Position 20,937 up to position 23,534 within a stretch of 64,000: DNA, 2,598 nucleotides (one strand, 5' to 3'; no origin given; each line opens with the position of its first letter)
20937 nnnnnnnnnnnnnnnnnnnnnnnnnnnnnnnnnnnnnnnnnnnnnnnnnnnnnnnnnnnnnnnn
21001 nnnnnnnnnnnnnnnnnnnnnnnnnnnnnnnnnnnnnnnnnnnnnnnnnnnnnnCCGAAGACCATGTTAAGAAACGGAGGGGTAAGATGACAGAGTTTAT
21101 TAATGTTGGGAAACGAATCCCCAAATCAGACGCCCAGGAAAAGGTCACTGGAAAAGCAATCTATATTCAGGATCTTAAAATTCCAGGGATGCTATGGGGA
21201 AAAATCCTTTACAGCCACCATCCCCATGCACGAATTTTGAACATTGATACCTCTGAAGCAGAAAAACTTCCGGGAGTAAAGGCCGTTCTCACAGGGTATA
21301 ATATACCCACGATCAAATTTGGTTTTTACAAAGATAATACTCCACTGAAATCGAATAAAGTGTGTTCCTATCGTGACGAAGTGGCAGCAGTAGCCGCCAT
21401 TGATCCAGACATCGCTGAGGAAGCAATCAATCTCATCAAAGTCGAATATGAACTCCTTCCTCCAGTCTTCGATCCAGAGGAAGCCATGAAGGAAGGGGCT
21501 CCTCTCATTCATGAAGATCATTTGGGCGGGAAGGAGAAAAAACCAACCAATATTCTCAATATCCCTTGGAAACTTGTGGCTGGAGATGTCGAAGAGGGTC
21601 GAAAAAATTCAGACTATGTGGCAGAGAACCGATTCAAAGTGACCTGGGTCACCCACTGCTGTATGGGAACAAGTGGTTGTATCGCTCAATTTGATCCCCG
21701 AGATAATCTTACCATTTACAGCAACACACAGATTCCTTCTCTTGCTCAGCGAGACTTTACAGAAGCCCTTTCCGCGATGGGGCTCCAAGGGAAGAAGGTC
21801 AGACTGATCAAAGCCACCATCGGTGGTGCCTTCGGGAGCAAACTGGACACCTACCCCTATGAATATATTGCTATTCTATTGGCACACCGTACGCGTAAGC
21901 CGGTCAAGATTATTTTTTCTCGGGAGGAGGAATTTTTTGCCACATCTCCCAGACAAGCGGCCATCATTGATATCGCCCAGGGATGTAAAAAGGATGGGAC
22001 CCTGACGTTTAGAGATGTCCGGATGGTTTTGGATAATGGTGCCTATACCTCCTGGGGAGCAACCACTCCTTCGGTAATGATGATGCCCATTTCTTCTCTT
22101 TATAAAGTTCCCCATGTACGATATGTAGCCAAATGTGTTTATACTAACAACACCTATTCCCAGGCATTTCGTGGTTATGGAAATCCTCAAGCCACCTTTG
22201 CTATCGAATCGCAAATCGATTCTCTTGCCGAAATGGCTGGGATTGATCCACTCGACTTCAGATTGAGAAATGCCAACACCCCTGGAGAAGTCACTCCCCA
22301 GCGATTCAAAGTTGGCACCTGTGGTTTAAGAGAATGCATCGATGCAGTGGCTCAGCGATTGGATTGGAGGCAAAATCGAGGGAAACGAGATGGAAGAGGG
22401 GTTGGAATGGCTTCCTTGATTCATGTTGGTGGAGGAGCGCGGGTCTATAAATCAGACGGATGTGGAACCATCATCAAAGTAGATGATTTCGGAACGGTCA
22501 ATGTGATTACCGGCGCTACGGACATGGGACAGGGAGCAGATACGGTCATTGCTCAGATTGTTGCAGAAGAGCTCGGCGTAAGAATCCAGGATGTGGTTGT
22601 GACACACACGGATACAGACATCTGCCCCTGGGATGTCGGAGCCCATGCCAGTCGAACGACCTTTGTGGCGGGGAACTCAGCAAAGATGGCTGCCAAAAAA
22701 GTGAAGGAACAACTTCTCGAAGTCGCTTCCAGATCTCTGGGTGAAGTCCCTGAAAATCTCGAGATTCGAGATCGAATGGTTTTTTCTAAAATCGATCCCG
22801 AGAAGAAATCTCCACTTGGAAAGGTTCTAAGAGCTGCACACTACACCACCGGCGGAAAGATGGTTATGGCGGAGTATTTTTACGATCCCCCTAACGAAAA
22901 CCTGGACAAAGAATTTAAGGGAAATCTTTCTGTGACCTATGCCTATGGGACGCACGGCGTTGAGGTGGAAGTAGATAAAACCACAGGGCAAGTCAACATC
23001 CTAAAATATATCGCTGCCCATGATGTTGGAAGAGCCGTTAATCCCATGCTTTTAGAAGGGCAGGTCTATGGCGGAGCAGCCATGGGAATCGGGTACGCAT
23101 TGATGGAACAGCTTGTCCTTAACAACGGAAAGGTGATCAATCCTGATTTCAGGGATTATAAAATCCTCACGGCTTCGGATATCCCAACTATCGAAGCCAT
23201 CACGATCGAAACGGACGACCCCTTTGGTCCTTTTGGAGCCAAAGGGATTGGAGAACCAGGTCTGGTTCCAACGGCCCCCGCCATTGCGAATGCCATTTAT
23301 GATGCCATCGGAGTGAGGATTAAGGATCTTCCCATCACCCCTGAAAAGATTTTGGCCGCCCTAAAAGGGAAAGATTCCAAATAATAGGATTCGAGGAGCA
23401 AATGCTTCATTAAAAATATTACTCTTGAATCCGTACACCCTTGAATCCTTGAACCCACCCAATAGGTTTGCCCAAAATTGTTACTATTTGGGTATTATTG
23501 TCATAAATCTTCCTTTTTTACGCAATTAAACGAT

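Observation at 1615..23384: Supra-operon (~22 kb) resembling the anaerobic indoleacetate (iaa) degradation cluster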

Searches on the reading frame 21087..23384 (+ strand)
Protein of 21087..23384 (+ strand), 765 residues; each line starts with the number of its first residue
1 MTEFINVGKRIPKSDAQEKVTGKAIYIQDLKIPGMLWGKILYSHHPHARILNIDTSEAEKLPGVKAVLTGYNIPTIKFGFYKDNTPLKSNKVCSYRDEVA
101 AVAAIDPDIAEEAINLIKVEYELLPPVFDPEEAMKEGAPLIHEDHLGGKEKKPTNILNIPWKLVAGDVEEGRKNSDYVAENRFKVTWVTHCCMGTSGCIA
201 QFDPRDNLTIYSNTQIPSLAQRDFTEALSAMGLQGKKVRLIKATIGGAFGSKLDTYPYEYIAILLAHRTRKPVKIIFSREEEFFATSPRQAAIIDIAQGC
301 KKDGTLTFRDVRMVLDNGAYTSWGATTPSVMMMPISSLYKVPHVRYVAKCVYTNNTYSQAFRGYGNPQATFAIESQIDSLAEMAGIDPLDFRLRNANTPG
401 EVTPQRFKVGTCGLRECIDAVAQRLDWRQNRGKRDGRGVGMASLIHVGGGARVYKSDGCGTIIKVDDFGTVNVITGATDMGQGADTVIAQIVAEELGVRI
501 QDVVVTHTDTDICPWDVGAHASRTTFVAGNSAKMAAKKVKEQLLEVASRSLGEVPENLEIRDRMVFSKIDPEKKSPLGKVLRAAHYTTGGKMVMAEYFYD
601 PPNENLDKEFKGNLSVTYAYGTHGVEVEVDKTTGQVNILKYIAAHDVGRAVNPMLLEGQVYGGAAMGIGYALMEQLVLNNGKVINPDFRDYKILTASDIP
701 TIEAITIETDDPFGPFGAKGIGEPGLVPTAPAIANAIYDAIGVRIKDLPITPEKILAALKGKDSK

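Call 4: search_protein_families(library=pfam, proteins=[window:21087-23384:+])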
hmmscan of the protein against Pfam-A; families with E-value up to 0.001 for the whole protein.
window:21087-23384:+ (765 aa): 3 families
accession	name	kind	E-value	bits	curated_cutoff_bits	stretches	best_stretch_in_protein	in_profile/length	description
PF20256.3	MoCoBD_2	-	5.2e-82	276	27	1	429-700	18-283/283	Molybdopterin cofactor-binding domain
PF02738.23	MoCoBD_1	-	8.2e-72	241.7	27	1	151-396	4-244/244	Molybdopterin cofactor-binding domain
PF01315.27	Ald_Xan_dh_C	-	1.1e-28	100.1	31.3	1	21-124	1-109/110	Aldehyde oxidase and xanthine dehydrogenase, a/b hammerhead domain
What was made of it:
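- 21087..23384 (+): molybdopterin-binding large subunit (765 aa); proposed indoleacetyl-CoA (or indoleacetate) C2-hydroxylase. Pfam Ald_Xan_dh_C, MoCoBD_1, MoCoBD_2 (call 4).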

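Call 31: search_solved_structures(query=window:21087-23384:+, show_alignments=0)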
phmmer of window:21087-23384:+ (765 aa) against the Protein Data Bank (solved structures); distinct sequences matched with E-value up to 0.001: 42.
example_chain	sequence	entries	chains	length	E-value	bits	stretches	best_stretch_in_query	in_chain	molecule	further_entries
1rm6_A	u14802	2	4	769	7.3e-133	447.6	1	6-763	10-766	4-hydroxybenzoyl-CoA reductase alpha subunit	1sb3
8uem_A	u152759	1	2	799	6.3e-88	299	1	9-762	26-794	Carbon monoxide dehydrogenase (Large chain), CoxL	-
7dqx_A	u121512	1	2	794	5.5e-86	292.6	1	7-761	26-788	6-hydroxypseudooxynicotine dehydrogenase complex subunit gamma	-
1t3q_B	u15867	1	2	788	7.4e-81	275.7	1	7-760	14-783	quinoline 2-oxidoreductase large subunit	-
1ffu_B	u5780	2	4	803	4.3e-79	269.8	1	9-760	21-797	CUTL, MOLYBDOPROTEIN OF CARBON MONOXIDE DEHYDROGENASE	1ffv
1n5w_B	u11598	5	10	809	9.6e-77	262.1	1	20-741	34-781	Carbon monoxide dehydrogenase large chain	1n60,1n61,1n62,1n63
1zxi_B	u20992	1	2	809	1.3e-76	261.6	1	20-741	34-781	Carbon monoxide dehydrogenase large chain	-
4zoh_A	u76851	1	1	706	1.5e-73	251.5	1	7-755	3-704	Putative oxidoreductase molybdopterin-binding subunit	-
3hrd_A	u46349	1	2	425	1.2e-69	238.6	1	7-419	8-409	Nicotinate dehydrogenase large molybdopterin subunit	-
3hrd_B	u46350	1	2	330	2.7e-67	230.8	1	436-763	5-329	Nicotinate dehydrogenase medium molybdopterin subunit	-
5g5g_C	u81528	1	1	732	4.8e-62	213.4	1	7-759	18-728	PUTATIVE XANTHINE DEHYDROGENASE YAGS FAD-BINDING SUBUNIT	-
5g5h_C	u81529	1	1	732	1.1e-61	212.2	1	7-759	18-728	Aldehyde oxidoreductase molybdenum-binding subunit PaoC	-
1sij_A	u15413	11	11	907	1.3e-59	205.4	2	8-538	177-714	Aldehyde oxidoreductase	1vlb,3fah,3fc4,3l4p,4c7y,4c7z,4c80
1dgj_A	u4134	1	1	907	9.1e-57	196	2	8-541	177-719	ALDEHYDE OXIDOREDUCTASE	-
5y6q_C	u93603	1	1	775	8.3e-52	179.6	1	9-756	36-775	Aldehyde oxidase large subunit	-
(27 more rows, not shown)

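Call 39: search_solved_structures(query=window:21087-23384:+, show_alignments=1, max_evalue=1e-100)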
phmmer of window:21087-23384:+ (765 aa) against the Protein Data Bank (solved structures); distinct sequences matched with E-value up to 1e-100: 1.
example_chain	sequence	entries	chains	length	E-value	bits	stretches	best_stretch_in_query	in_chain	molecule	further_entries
1rm6_A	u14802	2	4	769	7.3e-133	447.6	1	6-763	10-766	4-hydroxybenzoyl-CoA reductase alpha subunit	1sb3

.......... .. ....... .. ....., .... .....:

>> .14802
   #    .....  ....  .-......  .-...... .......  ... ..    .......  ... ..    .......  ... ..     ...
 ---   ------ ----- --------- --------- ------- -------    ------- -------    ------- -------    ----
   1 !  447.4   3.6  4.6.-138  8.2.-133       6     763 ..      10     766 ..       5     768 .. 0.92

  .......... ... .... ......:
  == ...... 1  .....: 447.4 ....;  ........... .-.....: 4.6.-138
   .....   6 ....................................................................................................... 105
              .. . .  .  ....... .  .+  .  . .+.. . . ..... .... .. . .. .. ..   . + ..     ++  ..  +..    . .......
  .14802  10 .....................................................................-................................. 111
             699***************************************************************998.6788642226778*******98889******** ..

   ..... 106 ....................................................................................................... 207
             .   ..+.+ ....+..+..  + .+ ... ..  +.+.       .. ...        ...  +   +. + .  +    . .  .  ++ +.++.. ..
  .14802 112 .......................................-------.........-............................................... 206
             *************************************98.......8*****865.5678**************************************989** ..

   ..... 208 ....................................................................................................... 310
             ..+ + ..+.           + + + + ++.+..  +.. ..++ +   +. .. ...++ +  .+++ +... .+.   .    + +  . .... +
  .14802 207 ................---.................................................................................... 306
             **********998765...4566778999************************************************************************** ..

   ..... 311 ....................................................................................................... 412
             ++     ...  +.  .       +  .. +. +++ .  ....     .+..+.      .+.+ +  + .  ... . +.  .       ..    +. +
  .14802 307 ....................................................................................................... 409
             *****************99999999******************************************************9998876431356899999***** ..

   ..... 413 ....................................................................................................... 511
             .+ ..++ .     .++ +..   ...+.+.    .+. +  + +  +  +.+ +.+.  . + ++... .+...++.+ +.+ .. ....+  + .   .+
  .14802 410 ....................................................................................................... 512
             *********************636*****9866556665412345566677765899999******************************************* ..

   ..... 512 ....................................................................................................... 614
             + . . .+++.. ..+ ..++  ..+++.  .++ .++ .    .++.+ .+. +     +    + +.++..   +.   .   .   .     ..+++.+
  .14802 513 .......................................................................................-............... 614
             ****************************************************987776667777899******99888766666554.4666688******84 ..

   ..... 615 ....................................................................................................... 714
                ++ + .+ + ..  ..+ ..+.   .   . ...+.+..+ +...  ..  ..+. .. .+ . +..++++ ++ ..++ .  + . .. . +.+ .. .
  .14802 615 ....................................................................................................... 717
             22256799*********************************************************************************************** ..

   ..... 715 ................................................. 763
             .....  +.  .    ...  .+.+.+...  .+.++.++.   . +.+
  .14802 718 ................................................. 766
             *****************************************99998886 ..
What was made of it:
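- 21087..23384 (+): Best PDB hit is 4-hydroxybenzoyl-CoA reductase alpha 1RM6_A at 448 bits over the full length, against 299 for the next hit (calls 31, 39). A Glu aligns with a Glu of the 4-HBCR C-terminal segment, in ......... (call 39).
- Closest known: 4-hydroxybenzoyl-CoA reductase HcrABC of Thauera aromatica. Same: It has the same three-subunit Mo/FAD/2Fe-2S layout and probably binds an aryl-CoA (calls 31, 39).
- The Mo subunit is closest by a wide margin to 4-HBCR alpha (448 against 299 bits), an enzyme that acts on an aryl-CoA (calls 31, 39).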

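Call 53: search_protein_families(library=ncbifam, proteins=[window:21087-23384:+], max_evalue=1e-10)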
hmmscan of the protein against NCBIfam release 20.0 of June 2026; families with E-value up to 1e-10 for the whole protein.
window:21087-23384:+ (765 aa): 13 families
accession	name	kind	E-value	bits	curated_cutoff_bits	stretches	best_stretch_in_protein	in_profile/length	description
TIGR03194.1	4hydrxCoA_A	equivalog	3.5e-189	630.8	994.55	1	11-759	1-746/746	4-hydroxybenzoyl-CoA reductase subunit alpha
NF043082.1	XdhA_XDHase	equivalog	3e-179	597.7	780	1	7-761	1-754/758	xanthine dehydrogenase subunit XdhA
NF007426.0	PRK09970.1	equivalog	3.4e-175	584.2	916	1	6-760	5-756/761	xanthine dehydrogenase molybdenum-binding subunit XdhA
TIGR03196.1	pucD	equivalog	2.8e-138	462.5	783.65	1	7-756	3-755/763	xanthine dehydrogenase subunit D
NF041018.1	glyceraldDH_alpha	equivalog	2.9e-132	442.6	790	1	7-756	3-741/741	glyceraldehyde dehydrogenase subunit alpha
TIGR03311.1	Se_dep_XDH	equivalog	1e-123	414.2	830.45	2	7-580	162-713/848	selenium-dependent xanthine dehydrogenase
NF040766.1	CODH_aero_grp5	exception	3.5e-115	385.9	950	1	7-755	5-781/785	aerobic carbon-monoxide dehydrogenase large subunit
TIGR03313.1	Se_sel_red_Mo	hypoth_equivalog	1.2e-108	364.1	1101.9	2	165-760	361-950/951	molybdopterin-dependent oxidoreductase Mo/Fe-S-binding subunit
NF045668.1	pterin_aldehy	equivalog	1.3e-104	351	1100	1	7-760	175-905/905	molybdopterin-dependent aldehyde oxidoreductase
TIGR02416.1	CO_dehy_Mo_lg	equivalog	4e-100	336.1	991.15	1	20-755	6-767/770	aerobic carbon-monoxide dehydrogenase large subunit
NF041671.1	peri_hyde_PaoC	equivalog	3.8e-94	316.5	1180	1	7-759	18-731/735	aldehyde oxidoreductase molybdenum-binding subunit PaoC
TIGR02965.1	xanthine_xdhB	equivalog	3.9e-88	296.5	849.5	1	8-759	2-754/758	xanthine dehydrogenase molybdopterin binding subunit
TIGR02969.1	mam_aldehyde_ox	subfamily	1e-41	142.5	1912.3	1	8-542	577-1101/1330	aldehyde oxidase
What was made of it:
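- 21087..23384 (+): TIGR03194 631 bits, below its cut-off of 995 (call 53).
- The Mo large subunit's best hit is 4-HBCR alpha (calls 31, 53).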
